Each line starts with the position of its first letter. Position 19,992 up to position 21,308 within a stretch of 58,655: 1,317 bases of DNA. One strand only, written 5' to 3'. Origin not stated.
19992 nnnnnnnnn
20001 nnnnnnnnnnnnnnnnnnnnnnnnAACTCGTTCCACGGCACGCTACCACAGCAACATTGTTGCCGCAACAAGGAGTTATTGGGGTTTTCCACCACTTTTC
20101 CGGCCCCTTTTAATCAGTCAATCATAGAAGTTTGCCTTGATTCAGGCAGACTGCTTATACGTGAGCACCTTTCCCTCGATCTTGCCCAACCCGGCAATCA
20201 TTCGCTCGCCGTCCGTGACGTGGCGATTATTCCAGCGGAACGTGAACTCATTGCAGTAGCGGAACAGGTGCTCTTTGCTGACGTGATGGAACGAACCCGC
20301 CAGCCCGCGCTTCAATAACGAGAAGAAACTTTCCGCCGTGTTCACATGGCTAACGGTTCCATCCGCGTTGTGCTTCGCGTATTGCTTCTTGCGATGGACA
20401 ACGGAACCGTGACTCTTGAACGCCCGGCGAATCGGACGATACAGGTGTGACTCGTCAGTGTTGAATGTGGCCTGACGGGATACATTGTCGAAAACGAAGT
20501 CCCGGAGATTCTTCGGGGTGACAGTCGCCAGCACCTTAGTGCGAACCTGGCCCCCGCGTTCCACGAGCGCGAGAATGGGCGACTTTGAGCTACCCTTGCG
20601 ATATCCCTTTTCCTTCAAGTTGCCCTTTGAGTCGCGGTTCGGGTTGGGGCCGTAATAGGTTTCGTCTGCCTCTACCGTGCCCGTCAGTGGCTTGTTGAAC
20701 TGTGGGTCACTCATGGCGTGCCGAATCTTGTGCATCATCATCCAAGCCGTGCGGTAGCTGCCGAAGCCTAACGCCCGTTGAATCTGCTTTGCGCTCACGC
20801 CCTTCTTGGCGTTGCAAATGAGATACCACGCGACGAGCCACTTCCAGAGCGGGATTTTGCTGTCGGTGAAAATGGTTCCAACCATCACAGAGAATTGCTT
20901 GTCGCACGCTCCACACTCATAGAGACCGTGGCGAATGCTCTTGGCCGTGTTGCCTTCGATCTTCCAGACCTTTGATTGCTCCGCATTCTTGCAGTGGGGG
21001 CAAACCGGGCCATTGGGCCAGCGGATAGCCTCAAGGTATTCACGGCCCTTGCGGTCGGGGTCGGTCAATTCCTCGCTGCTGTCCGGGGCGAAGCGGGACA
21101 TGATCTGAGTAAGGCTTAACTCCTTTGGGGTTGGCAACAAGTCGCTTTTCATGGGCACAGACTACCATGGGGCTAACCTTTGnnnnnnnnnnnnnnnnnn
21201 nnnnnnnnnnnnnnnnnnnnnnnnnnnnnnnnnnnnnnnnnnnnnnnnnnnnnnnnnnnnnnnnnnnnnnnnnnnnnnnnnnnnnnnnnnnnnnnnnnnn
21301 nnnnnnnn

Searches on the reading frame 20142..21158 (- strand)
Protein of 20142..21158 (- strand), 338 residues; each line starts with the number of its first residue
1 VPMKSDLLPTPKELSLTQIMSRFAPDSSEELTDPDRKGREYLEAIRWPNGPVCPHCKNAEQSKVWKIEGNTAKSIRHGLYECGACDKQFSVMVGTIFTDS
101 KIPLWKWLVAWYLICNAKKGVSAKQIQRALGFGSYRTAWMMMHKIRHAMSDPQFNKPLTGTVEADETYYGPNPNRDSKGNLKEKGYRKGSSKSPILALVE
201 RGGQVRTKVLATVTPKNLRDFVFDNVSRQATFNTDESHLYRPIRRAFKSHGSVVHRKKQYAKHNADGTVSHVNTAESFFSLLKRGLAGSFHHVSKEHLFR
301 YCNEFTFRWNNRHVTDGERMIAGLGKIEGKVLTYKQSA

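Call 3: search_protein_families(library=pfam, proteins=[window:20142-21158:-], max_evalue=0.1)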
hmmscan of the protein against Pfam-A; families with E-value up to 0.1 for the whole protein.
window:20142-21158:- (338 aa): 3 families
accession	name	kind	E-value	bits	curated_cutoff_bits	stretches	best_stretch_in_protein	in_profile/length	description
PF12762.13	DDE_Tnp_IS1595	-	3.8e-33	115.1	27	1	158-310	2-153/153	ISXO2-like transposase domain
PF12760.12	Zn_ribbon_IS1595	-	2.8e-12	46.9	25.4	1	35-88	3-46/46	Transposase zinc-ribbon domain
PF09723.15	Zn_ribbon_8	-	0.0022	18.4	34.4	0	80-95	6-21/41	Zinc ribbon domain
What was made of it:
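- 20142..21152 (-): IS1595-family transposase (336 aa from the ATG): Zn ribbon plus DDE domain. PF12760 and PF12762 (call 3).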

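Call 5: search_protein_families(library=phrogs, proteins=[window:20142-21158:-], max_evalue=0.1)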
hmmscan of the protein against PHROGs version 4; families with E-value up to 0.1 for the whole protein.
window:20142-21158:- (338 aa): 7 families
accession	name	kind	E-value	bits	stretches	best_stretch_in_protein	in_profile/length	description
phrog_25593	-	unknown function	1.7e-36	127.1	2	41-177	30-158/344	-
phrog_9697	-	unknown function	1.4e-08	35.7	1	136-264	37-158/164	-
phrog_6504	-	unknown function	1.3e-06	29.5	1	48-98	5-53/61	-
phrog_13752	-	unknown function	0.0032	18.4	1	192-311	3-115/131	-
phrog_10675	-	unknown function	0.016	16.4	1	50-102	5-54/98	-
phrog_7321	-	unknown function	0.044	15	0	50-93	6-44/149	-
phrog_16376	-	unknown function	0.084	13.9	0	52-91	16-47/56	-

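Call 6: search_protein_families(library=ncbifam, proteins=[window:20142-21158:-], max_evalue=0.1)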
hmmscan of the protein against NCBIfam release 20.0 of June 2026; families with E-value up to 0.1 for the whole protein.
window:20142-21158:- (338 aa): 4 families
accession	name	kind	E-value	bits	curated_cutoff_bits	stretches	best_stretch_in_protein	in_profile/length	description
NF033547.1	transpos_IS1595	equivalog_domain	3e-58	197.2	75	1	100-312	2-215/215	IS1595 family transposase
NF048019.1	IS256_Zn_var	equivalog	0.012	14.9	150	1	75-171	15-99/304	IS256 family transposase, variant Zn-binding type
TIGR02605.1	CxxC_CxxC_SSSS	subfamily_domain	0.017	15.2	31.3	0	80-93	6-19/52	FmdB family zinc ribbon protein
NF040826.1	lxa_BCAM0308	equivalog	0.079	12.7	100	0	38-88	11-58/153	BCAM0308 family protein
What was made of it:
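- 20142..21152 (-): NCBIfam NF033547, 197 bits against a cutoff of 75 (call 6).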

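Call 7: search_protein_families(library=padloc, proteins=[window:20142-21158:-], max_evalue=0.1)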
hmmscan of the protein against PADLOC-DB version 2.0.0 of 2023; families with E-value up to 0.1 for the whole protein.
window:20142-21158:- (338 aa): 0 families

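Call 62: find_related_loci(query=window:20142-21158:-, collection=viral_contigs, flank=6000)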
Query window:20142-21158:- (338 aa) in viral_contigs; peptide patterns used: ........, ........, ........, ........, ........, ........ (x = any residue, [..] = any of these).
3 stretches matched a pattern; 1 encode a relative of the query (tblastn E <= 1e-3); 1 distinct loci.
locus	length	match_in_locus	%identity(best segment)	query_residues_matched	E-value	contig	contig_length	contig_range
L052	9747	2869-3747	44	30-337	8e-82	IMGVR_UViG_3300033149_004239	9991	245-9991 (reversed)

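Call 63: find_homologous_proteins(query=window:20142-21158:-, max_evalue=1e-40)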
Query window:20142-21158:- (338 aa): 5797 proteins with E <= 1e-40 among 7510 candidates; the best 120 are listed.
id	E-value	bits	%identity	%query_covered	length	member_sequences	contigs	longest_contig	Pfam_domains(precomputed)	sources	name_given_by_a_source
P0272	8.5e-221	750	100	94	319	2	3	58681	PF12760.13,PF12762.14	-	-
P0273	2.3e-189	647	82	99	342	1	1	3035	PF12760.13,PF12762.14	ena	-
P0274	3.9e-151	521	68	99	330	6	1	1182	PF12760.13,PF12762.14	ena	-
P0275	5.6e-150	517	67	99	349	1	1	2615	PF12760.13,PF12762.14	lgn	-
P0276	4.9e-147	508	66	99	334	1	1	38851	PF12760.13,PF12762.14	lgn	-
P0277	1.4e-146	506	66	99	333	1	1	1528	PF12760.13,PF12762.14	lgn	-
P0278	3.9e-141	488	63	99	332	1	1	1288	PF12760.13,PF12762.14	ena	-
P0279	1.3e-137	477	61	99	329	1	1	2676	PF12760.13,PF12762.14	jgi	jgi:transposase-like protein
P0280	1.5e-135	470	63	99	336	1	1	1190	PF12760.13,PF12762.14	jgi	jgi:transposase-like protein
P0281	6.5e-134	465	61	99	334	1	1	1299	PF12760.13,PF12762.14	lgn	-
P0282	1.1e-133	464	62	99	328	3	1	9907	PF12760.13,PF12762.14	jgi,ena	jgi:transposase-like protein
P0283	5.4e-132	458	73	80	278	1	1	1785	PF12762.14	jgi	jgi:hypothetical protein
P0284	6.6e-132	458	66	87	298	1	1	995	PF12760.13,PF12762.14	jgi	jgi:transposase-like protein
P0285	7.6e-132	458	60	99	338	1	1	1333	PF12760.13,PF12762.14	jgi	jgi:transposase-like protein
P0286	2.1e-130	453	60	99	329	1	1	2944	PF12760.13,PF12762.14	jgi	jgi:transposase-like protein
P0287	2.6e-130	453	60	99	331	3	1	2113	PF12760.13,PF12762.14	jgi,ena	-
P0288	2.1e-129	450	58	99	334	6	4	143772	PF12760.13,PF12762.14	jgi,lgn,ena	jgi:transposase-like protein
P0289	3.9e-129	449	61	99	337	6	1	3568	PF12760.13,PF12762.14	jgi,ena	-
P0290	7.0e-129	448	59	99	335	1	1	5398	PF12760.13,PF12762.14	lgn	-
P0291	5.1e-128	445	59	99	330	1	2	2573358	PF12760.13,PF12762.14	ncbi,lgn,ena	-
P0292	2.1e-127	443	62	91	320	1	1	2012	PF12760.13,PF12762.14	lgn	-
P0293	2.7e-127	443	59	99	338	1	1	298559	PF12760.13,PF12762.14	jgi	-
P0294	2.8e-126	439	60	99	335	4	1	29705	PF12760.13,PF12762.14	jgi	jgi:transposase-like protein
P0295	9.2e-126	438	59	99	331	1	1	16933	PF12760.13,PF12762.14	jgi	jgi:transposase-like protein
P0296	9.5e-124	431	59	99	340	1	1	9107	PF12760.13,PF12762.14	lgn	-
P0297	1.0e-123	431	59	95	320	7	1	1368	PF12760.13,PF12762.14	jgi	jgi:transposase-like protein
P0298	3.2e-123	429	60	99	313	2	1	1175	PF12760.13,PF12762.14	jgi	-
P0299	5.7e-123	429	56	99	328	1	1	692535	PF12760.13,PF12762.14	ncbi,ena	-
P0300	1.0e-122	428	58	97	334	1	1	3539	PF12760.13,PF12762.14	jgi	jgi:transposase-like protein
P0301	2.7e-121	423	57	99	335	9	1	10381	PF12760.13,PF12762.14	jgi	jgi:transposase-like protein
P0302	2.9e-120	420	59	92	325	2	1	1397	PF12760.13,PF12762.14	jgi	jgi:transposase-like protein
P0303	1.4e-118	414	56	99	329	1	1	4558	PF12760.13,PF12762.14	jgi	jgi:transposase-like protein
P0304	5.8e-118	412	57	99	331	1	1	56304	PF12760.13,PF12762.14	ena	-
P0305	7.1e-118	412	59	93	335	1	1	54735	PF12760.13,PF12762.14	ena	-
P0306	1.2e-116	408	60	91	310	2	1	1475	PF12760.13,PF12762.14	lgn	-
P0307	3.0e-110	387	60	84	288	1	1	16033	PF12760.13,PF12762.14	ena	-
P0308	3.8e-108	380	54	99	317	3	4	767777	PF12760.13,PF12762.14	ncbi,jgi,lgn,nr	ncbi:MAG TPA: IS1595 family transposase [Candidatus Methylacidiphilales bacterium]|jgi:transposase-l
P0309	4.2e-106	373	55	99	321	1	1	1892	PF12760.13,PF12762.14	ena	-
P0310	1.0e-105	372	56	97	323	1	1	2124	PF12760.13,PF12762.14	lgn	-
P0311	3.0e-105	370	53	99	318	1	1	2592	PF12760.13,PF12762.14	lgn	-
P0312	2.4e-104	367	56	99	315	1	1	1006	PF12760.13,PF12762.14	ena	-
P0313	8.6e-104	366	54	99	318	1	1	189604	PF12760.13,PF12762.14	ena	-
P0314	9.6e-104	365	53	97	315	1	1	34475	PF12760.13,PF12762.14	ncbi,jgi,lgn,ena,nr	ncbi:MAG TPA: IS1595 family transposase [Opitutaceae bacterium]|nr:IS1595 family transposase [Opitut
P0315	1.2e-103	365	54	99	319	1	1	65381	PF12760.13,PF12762.14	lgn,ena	-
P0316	1.2e-103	365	52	99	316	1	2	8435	PF12760.13,PF12762.14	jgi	jgi:Zn ribbon nucleic-acid-binding protein/transposase-like protein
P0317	2.0e-103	364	54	93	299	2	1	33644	PF12760.13,PF12762.14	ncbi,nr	ncbi:MAG: IS1595 family transposase [Verrucomicrobia bacterium]|nr:IS1595 family transposase [Verruc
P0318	2.2e-103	364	53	99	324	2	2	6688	PF12760.13,PF12762.14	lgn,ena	-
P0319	3.4e-103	364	54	99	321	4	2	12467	PF12760.13,PF12762.14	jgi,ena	-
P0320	4.2e-103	363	55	99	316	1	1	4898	PF12760.13,PF12762.14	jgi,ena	-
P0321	7.1e-103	362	55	91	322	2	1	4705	PF12760.13,PF12762.14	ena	-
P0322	1.5e-102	361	54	99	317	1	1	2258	PF12760.13,PF12762.14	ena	-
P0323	2.1e-102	361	53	98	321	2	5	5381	PF12760.13,PF12762.14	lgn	-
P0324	2.7e-102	361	54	98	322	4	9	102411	PF12760.13,PF12762.14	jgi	jgi:transposase-like protein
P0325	3.7e-102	360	52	97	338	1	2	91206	PF12760.13,PF12762.14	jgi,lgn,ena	-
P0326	9.8e-102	359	53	99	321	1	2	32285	PF12760.13,PF12762.14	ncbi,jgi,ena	jgi:transposase-like protein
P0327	1.3e-101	358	53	99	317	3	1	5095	PF12760.13,PF12762.14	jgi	jgi:transposase-like protein/Zn ribbon nucleic-acid-binding protein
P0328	2.2e-101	358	54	99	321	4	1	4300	PF12760.13,PF12762.14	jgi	jgi:transposase-like protein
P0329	1.1e-100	355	55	90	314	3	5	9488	PF12760.13,PF12762.14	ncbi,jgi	ncbi:MAG: IS1595 family transposase [Verrucomicrobiota bacterium]|jgi:transposase-like protein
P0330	2.0e-100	354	52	99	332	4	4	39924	PF12760.13,PF12762.14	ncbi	-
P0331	2.3e-100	354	53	97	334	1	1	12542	PF12760.13,PF12762.14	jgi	jgi:transposase-like protein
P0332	2.7e-100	354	52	98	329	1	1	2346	PF12760.13,PF12762.14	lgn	-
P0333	3.2e-100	354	54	98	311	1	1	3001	PF12760.13,PF12762.14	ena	-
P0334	5.6e-100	353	52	98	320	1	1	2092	PF12760.13,PF12762.14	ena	-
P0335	1.5e-99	352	53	99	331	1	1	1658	PF12760.13,PF12762.14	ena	-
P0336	1.8e-99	351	49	98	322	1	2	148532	PF12760.13,PF12762.14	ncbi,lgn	-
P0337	2.4e-99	351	52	99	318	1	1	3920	PF12760.13,PF12762.14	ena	-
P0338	2.8e-99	351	51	96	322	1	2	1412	PF12760.13,PF12762.14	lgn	-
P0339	3.0e-99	351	52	99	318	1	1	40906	PF12760.13,PF12762.14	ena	-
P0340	3.8e-99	350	51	99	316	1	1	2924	PF12760.13,PF12762.14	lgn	-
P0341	4.3e-99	350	51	99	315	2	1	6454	PF12760.13,PF12762.14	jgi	jgi:transposase-like protein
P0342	4.4e-99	350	53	99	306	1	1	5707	PF12760.13,PF12762.14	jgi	jgi:transposase-like protein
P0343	4.5e-99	350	51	99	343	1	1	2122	PF12760.13,PF12762.14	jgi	jgi:transposase-like protein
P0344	5.0e-99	350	51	97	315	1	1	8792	PF12760.13,PF12762.14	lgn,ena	-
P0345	5.5e-99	350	52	97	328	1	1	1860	PF12760.13,PF12762.14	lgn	-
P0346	6.4e-99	349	51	99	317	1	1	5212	PF12760.13,PF12762.14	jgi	jgi:transposase-like protein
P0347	6.6e-99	349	53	99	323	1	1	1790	PF12760.13,PF12762.14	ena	-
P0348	9.5e-99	349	52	92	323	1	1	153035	PF12760.13,PF12762.14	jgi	-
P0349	1.1e-98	349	50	99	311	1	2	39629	PF12760.13,PF12762.14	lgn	-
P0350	1.4e-98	348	54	99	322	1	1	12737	PF12760.13,PF12762.14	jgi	jgi:transposase-like protein/DNA-directed RNA polymerase subunit RPC12/RpoP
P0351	1.6e-98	348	50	99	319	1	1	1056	PF12760.13,PF12762.14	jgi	jgi:transposase-like protein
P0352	2.4e-98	348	52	99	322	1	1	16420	PF12760.13,PF12762.14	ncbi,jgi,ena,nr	ncbi:MAG TPA: IS1595 family transposase [Candidatus Methylacidiphilales bacterium]|nr:IS1595 family 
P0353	2.6e-98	347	51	99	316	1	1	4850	PF12760.13,PF12762.14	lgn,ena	-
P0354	3.1e-98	347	52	98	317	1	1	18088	PF12760.13,PF12762.14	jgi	jgi:transposase-like protein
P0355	4.4e-98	347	52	99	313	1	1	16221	PF12760.13,PF12762.14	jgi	jgi:transposase-like protein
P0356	4.7e-98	347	51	99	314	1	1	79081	PF12760.13,PF12762.14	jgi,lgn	-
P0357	4.7e-98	347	51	97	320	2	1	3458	PF12760.13,PF12762.14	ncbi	-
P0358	4.9e-98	347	50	96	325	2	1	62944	PF12760.13,PF12762.14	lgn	-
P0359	6.9e-98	346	51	98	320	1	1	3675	PF12760.13,PF12762.14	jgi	jgi:transposase-like protein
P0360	7.0e-98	346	63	71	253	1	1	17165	PF12762.14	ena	-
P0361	7.1e-98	346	55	91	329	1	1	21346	PF12760.13,PF12762.14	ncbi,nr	ncbi:MAG: IS1595 family transposase [Verrucomicrobia bacterium]|nr:IS1595 family transposase [Verruc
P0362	1.3e-97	345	51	98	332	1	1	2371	PF12760.13,PF12762.14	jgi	jgi:transposase-like protein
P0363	1.3e-97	345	53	92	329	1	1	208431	PF12760.13,PF12762.14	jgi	jgi:transposase-like protein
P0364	1.4e-97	345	52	99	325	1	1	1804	PF12760.13,PF12762.14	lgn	-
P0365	1.4e-97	345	54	87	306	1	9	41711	PF12760.13,PF12762.14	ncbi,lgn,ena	-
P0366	1.7e-97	345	53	91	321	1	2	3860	PF12760.13,PF12762.14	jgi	jgi:transposase-like protein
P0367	1.8e-97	345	51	92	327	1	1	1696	PF12760.13,PF12762.14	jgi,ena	-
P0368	2.0e-97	345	50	99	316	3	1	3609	PF12760.13,PF12762.14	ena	-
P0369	2.0e-97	345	50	96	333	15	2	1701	PF12760.13,PF12762.14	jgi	jgi:transposase-like protein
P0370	2.4e-97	344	50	96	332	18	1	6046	PF12760.13,PF12762.14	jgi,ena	-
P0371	2.6e-97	344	51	99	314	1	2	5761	PF12760.13,PF12762.14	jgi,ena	jgi:transposase-like protein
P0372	3.2e-97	344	50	99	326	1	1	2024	PF12760.13,PF12762.14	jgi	jgi:transposase-like protein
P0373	4.4e-97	343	50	98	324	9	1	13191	PF12760.13,PF12762.14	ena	-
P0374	4.9e-97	343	51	99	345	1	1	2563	PF12760.13,PF12762.14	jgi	jgi:transposase-like protein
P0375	5.2e-97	343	48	94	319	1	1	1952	PF12760.13,PF12762.14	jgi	-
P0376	7.4e-97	343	52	97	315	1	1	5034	PF12760.13,PF12762.14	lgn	-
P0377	1.3e-96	342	50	99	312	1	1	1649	PF12760.13,PF12762.14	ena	-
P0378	1.7e-96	342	52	91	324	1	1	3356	PF12760.13,PF12762.14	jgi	jgi:transposase-like protein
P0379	1.7e-96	342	50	99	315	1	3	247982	PF12760.13,PF12762.14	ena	-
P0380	2.3e-96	341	50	97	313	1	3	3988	PF12760.13,PF12762.14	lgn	-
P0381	3.6e-96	340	51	92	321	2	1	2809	PF12760.13,PF12762.14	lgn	-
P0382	3.7e-96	340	51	97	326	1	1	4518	PF12760.13,PF12762.14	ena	-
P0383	3.9e-96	340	50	99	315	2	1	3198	PF12760.13,PF12762.14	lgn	-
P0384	4.5e-96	340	57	79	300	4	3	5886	PF12760.13,PF12762.14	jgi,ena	jgi:transposase-like protein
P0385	5.2e-96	340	50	99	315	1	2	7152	PF12760.13,PF12762.14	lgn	-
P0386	6.1e-96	340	49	98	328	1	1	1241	PF12760.13,PF12762.14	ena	-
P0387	6.7e-96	340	52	97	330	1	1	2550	PF12760.13,PF12762.14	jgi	jgi:transposase-like protein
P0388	7.3e-96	339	50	99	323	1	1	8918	PF12760.13,PF12762.14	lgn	-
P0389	7.6e-96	339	52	91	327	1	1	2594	PF12760.13,PF12762.14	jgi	jgi:transposase-like protein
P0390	8.0e-96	339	51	98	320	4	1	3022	PF12760.13,PF12762.14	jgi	jgi:transposase-like protein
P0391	9.5e-96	339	50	99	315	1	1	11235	PF12760.13,PF12762.14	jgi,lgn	jgi:transposase-like protein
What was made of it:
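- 20142..21152 (-): Relatives at 58-82% identity (call 63).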

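Call 64: find_encoding_contigs(protein=P0273, flank=5000, max_places=2)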
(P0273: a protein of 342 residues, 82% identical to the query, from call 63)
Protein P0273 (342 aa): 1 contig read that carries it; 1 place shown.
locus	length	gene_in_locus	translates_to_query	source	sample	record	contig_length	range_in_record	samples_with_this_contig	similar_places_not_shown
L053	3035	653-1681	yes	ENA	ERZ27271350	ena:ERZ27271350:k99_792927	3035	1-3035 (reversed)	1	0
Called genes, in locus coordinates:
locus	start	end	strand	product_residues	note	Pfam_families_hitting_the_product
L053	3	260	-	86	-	?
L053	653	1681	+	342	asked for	PF12760:Zn_ribbon_IS1595, PF12762:DDE_Tnp_IS1595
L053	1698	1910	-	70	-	-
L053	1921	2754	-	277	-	PF00800:PDT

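Call 65: find_encoding_contigs(protein=P0282, flank=6000, max_places=2)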
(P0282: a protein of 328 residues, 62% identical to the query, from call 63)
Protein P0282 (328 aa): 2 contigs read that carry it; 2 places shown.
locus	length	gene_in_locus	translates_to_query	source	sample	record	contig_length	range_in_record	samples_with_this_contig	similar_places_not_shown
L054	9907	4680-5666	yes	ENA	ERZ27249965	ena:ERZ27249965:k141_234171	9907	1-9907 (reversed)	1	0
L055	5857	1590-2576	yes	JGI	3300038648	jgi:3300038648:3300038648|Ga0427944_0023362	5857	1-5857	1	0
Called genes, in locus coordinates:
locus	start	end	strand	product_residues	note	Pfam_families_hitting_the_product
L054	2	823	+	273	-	?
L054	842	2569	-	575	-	PF03485:Arg_tRNA_synt_N, PF00750:tRNA-synt_1d, PF05746:DALR_1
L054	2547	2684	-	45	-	-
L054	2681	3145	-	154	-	PF00359:PTS_EIIA_2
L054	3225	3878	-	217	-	PF13398:Peptidase_M50B (weak)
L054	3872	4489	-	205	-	-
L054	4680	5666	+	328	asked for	PF12760:Zn_ribbon_IS1595, PF12762:DDE_Tnp_IS1595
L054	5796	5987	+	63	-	-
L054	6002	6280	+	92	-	-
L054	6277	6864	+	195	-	PF22769:DCD, PF00692:dUTPase (weak)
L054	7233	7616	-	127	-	-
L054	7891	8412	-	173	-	-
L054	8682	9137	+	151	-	PF01503:PRA-PH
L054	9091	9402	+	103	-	-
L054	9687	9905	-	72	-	?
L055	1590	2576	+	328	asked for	PF12760:Zn_ribbon_IS1595, PF12762:DDE_Tnp_IS1595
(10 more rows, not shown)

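Call 66: find_encoding_contigs(protein=P0291, flank=6000, max_places=3)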
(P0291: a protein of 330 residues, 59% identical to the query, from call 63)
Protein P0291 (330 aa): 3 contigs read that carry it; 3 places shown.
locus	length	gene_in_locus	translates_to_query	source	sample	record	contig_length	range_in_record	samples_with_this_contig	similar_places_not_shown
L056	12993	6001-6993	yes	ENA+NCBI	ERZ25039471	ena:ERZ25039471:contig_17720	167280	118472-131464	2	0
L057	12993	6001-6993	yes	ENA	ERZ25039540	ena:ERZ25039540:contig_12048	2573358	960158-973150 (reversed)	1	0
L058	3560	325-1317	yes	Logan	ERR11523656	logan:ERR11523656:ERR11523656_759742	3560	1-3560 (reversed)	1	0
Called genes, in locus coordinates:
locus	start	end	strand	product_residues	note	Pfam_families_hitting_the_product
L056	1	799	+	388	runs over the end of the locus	PF00266:Aminotran_5, PF01212:Beta_elim_lyase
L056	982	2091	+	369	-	PF00712:DNA_pol3_beta, PF02767:DNA_pol3_beta_2, PF02768:DNA_pol3_beta_3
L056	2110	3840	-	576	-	PF03485:Arg_tRNA_synt_N, PF00750:tRNA-synt_1d, PF05746:DALR_1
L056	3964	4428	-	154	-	PF00359:PTS_EIIA_2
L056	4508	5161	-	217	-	PF13398:Peptidase_M50B (weak)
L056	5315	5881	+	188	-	PF00156:Pribosyltran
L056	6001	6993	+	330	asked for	PF12760:Zn_ribbon_IS1595, PF12762:DDE_Tnp_IS1595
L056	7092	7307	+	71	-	-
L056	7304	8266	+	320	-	PF01555:N6_N4_Mtase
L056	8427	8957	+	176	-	PF14511:RE_EcoO109I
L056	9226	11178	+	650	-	PF00012:HSP70, PF06723:MreB_Mbl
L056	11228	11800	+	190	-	-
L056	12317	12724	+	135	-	-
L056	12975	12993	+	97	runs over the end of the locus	PF00166:Cpn10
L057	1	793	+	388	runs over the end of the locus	PF00266:Aminotran_5, PF01212:Beta_elim_lyase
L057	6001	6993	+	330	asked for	PF12760:Zn_ribbon_IS1595, PF12762:DDE_Tnp_IS1595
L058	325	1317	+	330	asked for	PF12760:Zn_ribbon_IS1595, PF12762:DDE_Tnp_IS1595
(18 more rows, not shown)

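Call 67: find_encoding_contigs(protein=P0288, flank=6000, max_places=4)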
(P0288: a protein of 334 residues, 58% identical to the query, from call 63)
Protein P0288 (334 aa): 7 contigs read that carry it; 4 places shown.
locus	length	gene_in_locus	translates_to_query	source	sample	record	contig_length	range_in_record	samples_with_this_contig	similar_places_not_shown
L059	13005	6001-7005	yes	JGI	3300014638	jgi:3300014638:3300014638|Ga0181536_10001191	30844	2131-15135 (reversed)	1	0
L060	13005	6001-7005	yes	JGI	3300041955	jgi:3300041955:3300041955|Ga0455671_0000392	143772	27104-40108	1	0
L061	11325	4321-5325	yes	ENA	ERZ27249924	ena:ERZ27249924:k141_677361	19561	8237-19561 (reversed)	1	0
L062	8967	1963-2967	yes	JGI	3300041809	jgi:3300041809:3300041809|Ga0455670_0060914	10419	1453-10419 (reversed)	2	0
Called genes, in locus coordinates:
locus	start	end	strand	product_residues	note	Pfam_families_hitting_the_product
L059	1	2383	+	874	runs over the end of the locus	PF01624:MutS_I, PF05188:MutS_II, PF05192:MutS_III, PF05190:MutS_IV, PF00488:MutS_V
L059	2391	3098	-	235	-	PF10502:Peptidase_S26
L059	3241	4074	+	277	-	-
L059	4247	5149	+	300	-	PF01263:Aldose_epim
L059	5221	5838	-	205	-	PF02518:HATPase_c, PF00072:Response_reg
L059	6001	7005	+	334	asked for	PF12760:Zn_ribbon_IS1595, PF12762:DDE_Tnp_IS1595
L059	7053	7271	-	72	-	-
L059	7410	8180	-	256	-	PF12686:DUF3800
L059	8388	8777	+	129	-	PF22091:DUF6941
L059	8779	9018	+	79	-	-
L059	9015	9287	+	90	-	-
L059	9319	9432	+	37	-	-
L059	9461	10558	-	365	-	PF00072:Response_reg, PF00512:HisKA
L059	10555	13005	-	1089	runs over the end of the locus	PF02518:HATPase_c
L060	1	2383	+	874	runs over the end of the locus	PF01624:MutS_I, PF05188:MutS_II, PF05192:MutS_III, PF05190:MutS_IV, PF00488:MutS_V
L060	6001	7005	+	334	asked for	PF12760:Zn_ribbon_IS1595, PF12762:DDE_Tnp_IS1595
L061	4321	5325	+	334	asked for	PF12760:Zn_ribbon_IS1595, PF12762:DDE_Tnp_IS1595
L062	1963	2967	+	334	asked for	PF12760:Zn_ribbon_IS1595, PF12762:DDE_Tnp_IS1595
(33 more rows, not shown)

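Call 109: search_protein_families(library=pfam, proteins=[L054:5796-5987:+, L054:6002-6280:+, L056:7092-7307:+, L059:7053-7271:-, L059:8779-9018:+, L059:9015-9287:+, L054:7891-8412:-, L054:7233-7616:-, L054:9091-9402:+], max_evalue=0.01)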
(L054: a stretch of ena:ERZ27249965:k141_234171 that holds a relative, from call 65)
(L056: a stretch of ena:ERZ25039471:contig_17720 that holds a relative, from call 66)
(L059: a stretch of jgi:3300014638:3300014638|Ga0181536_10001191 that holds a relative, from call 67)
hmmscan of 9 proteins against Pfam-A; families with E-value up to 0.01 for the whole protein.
L054:5796-5987:+ (63 aa): 0 families

L054:6002-6280:+ (92 aa): 0 families

L056:7092-7307:+ (71 aa): 0 families

L059:7053-7271:- (72 aa): 0 families

L059:8779-9018:+ (79 aa): 0 families

L059:9015-9287:+ (90 aa): 0 families

L054:7891-8412:- (173 aa): 0 families

L054:7233-7616:- (127 aa): 0 families

L054:9091-9402:+ (103 aa): 0 families

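Call 110: search_protein_families(library=padloc, proteins=[L054:6277-6864:+, L054:7891-8412:-, L054:7233-7616:-, L054:8682-9137:+, L059:7410-8180:-, L059:8388-8777:+, L059:9015-9287:+, L056:8427-8957:+], max_evalue=0.001)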
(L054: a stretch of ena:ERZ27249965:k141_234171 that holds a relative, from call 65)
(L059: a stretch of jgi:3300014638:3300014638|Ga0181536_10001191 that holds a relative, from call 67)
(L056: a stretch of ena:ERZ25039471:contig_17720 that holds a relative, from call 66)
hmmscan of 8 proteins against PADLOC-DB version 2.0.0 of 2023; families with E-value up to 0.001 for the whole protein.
L054:6277-6864:+ (195 aa): 0 families

L054:7891-8412:- (173 aa): 0 families

L054:7233-7616:- (127 aa): 0 families

L054:8682-9137:+ (151 aa): 0 families

L059:7410-8180:- (256 aa): 0 families

L059:8388-8777:+ (129 aa): 0 families

L059:9015-9287:+ (90 aa): 0 families

L056:8427-8957:+ (176 aa): 0 families
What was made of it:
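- That pair is not shown to be a toxin-antitoxin pair (no Pfam or PADLOC hit, calls 109, 110).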
